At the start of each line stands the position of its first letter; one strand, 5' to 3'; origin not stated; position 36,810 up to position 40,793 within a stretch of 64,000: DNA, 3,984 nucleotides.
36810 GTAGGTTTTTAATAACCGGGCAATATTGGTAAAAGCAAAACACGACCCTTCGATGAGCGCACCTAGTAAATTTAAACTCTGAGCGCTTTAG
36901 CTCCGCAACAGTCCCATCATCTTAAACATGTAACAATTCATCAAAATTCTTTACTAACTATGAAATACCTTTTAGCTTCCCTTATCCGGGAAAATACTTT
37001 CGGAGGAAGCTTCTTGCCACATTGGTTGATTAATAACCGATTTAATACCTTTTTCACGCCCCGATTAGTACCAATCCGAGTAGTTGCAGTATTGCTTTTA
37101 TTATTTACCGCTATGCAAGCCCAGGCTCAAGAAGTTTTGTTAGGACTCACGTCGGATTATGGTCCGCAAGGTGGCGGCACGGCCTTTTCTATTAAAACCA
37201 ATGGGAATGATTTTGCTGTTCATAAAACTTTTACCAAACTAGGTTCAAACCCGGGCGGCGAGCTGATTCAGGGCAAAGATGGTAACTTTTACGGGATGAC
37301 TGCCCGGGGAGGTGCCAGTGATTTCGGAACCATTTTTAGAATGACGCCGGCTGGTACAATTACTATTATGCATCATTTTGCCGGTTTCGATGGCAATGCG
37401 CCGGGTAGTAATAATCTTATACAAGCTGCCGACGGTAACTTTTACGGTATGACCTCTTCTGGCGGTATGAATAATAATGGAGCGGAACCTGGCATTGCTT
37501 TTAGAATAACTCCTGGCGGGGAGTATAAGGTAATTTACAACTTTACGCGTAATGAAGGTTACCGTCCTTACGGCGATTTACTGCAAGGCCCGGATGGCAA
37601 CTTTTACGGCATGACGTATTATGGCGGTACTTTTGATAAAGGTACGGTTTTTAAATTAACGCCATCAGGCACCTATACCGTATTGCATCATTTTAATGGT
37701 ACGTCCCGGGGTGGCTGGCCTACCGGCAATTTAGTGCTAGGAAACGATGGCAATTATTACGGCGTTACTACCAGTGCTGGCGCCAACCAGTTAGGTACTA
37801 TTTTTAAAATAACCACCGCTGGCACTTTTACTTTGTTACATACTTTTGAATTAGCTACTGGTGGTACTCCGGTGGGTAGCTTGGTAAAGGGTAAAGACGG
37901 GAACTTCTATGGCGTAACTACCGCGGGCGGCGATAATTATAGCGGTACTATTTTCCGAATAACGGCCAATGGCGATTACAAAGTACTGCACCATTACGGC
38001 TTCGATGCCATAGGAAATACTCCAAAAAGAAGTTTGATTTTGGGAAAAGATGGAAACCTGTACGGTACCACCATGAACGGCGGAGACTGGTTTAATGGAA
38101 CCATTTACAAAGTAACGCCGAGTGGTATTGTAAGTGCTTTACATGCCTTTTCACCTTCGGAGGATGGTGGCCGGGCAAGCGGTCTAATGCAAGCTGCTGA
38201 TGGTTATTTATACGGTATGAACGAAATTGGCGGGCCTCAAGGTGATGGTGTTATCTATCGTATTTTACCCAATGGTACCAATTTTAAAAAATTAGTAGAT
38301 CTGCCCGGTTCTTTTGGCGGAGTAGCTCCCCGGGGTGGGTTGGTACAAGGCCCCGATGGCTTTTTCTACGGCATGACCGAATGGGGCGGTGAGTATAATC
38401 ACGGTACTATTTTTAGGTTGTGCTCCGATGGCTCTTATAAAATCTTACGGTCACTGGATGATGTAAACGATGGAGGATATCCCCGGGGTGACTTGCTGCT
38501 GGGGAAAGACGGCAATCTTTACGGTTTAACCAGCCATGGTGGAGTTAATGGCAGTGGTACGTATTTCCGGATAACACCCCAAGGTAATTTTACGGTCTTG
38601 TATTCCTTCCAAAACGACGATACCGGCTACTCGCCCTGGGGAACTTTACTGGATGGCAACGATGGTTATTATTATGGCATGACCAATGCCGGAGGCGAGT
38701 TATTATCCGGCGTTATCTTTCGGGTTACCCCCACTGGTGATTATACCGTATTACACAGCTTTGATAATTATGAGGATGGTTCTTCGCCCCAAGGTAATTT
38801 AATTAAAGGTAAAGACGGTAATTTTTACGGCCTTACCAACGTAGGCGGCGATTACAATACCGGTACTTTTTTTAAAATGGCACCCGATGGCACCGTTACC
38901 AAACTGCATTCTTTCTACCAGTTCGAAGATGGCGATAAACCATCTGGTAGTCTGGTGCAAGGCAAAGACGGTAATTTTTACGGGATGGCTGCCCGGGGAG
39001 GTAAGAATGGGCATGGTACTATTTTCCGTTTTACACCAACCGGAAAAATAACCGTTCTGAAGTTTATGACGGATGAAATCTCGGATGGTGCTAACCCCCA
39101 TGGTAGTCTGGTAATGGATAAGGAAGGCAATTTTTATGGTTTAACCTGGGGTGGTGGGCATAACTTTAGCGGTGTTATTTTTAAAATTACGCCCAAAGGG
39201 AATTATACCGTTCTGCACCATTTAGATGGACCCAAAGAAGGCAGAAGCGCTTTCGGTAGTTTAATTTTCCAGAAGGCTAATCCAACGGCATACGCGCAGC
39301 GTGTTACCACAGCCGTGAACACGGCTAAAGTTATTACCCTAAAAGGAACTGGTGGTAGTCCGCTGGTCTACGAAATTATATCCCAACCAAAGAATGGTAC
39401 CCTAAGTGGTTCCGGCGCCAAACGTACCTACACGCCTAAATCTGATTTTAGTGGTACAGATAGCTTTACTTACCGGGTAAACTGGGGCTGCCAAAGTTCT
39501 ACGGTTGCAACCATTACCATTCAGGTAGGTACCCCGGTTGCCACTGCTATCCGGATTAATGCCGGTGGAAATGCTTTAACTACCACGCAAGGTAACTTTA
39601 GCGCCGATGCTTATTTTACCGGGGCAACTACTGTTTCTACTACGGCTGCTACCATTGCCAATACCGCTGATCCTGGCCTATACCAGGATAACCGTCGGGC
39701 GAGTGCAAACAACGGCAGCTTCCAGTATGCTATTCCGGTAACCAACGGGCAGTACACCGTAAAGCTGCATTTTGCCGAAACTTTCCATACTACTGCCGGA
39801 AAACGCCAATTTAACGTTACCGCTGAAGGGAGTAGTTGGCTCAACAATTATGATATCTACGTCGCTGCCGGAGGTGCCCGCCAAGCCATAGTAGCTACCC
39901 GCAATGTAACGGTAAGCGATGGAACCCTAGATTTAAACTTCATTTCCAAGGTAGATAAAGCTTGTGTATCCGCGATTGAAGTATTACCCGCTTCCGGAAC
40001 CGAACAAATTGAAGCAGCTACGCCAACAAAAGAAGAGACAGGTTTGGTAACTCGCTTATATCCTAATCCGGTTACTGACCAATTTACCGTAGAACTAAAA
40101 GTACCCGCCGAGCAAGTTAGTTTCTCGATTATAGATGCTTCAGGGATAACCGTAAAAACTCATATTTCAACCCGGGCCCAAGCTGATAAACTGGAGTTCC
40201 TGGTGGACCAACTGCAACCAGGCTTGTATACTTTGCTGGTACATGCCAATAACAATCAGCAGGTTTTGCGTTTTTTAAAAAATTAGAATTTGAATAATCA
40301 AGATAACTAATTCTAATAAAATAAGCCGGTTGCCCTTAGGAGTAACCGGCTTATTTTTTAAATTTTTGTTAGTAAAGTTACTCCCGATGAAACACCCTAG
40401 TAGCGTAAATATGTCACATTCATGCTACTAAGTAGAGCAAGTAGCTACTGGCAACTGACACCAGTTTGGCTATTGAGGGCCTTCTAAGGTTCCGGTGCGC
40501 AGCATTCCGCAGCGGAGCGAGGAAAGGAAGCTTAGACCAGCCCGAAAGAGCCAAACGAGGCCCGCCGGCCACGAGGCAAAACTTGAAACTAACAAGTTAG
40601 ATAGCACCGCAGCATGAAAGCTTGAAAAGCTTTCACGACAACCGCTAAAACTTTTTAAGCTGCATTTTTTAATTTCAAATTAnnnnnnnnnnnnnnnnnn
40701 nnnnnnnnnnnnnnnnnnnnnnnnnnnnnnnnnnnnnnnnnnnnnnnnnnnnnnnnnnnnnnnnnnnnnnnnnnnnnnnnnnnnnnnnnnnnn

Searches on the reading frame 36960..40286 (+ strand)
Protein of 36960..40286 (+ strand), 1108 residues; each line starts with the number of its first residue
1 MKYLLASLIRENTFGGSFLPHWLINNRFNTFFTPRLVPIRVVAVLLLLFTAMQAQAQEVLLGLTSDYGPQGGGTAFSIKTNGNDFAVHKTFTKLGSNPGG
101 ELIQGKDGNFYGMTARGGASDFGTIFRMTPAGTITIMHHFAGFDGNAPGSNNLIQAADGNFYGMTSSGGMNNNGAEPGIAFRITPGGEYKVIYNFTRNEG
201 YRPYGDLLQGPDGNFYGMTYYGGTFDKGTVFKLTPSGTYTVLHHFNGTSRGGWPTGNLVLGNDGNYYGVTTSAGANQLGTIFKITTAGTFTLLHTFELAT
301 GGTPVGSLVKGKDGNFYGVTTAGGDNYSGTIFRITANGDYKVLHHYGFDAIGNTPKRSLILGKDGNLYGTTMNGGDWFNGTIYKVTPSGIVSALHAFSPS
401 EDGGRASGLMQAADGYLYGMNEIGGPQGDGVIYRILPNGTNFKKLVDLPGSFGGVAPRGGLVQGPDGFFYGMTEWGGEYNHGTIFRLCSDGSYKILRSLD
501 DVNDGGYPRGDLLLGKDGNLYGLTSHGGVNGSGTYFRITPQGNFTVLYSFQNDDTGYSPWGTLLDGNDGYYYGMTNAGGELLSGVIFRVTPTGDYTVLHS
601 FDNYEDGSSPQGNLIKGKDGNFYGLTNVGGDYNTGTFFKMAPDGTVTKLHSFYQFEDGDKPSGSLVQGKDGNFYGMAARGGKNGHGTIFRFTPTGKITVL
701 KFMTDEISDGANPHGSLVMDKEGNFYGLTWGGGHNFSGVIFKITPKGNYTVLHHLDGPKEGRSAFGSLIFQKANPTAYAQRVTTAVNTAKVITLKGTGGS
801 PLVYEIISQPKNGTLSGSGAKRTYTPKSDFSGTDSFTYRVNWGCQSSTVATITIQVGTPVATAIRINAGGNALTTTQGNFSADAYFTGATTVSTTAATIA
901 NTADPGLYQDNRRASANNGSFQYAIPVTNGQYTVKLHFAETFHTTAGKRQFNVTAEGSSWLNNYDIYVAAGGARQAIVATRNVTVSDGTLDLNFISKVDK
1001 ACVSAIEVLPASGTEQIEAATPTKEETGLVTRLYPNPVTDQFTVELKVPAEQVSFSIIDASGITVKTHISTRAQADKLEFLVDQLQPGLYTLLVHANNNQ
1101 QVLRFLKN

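Call 19: search_protein_families(library=pfam, proteins=[window:36960-40286:+])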
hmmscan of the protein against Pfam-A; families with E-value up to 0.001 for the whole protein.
window:36960-40286:+ (1108 aa): 6 families
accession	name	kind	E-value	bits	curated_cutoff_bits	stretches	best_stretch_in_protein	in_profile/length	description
PF11721.14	Malectin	-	2.2e-29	103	23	1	863-998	2-143/163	Malectin domain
PF17963.7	Big_9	-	4.2e-10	40.8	23.6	1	774-854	3-88/89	Bacterial Ig domain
PF18962.6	Por_Secre_tail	-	1.4e-09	38.6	27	1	1033-1102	1-70/75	Secretion system C-terminal sorting domain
PF17892.7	Cadherin_5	-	0.00012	22.3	26.5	1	806-856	46-97/98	Cadherin-like domain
PF12819.13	Malectin_like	-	0.00012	21.9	24.5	1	917-1007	232-327/331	Malectin-like domain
PF13860.13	FlgD_ig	-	0.00068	20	27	0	1040-1099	10-78/79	FlgD Ig-like domain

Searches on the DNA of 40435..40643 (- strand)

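Call 49: search_dna_similar(query=window:40435-40643:-, collection=plasmids, mode=distant, max_evalue=0.01)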
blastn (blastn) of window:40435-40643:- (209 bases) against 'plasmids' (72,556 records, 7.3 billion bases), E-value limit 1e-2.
No match.

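Call 50: search_dna_similar(query=window:40435-40643:-, collection=phages, mode=distant, max_evalue=0.01)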
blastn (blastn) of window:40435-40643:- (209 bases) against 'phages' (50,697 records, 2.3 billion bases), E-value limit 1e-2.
No match.
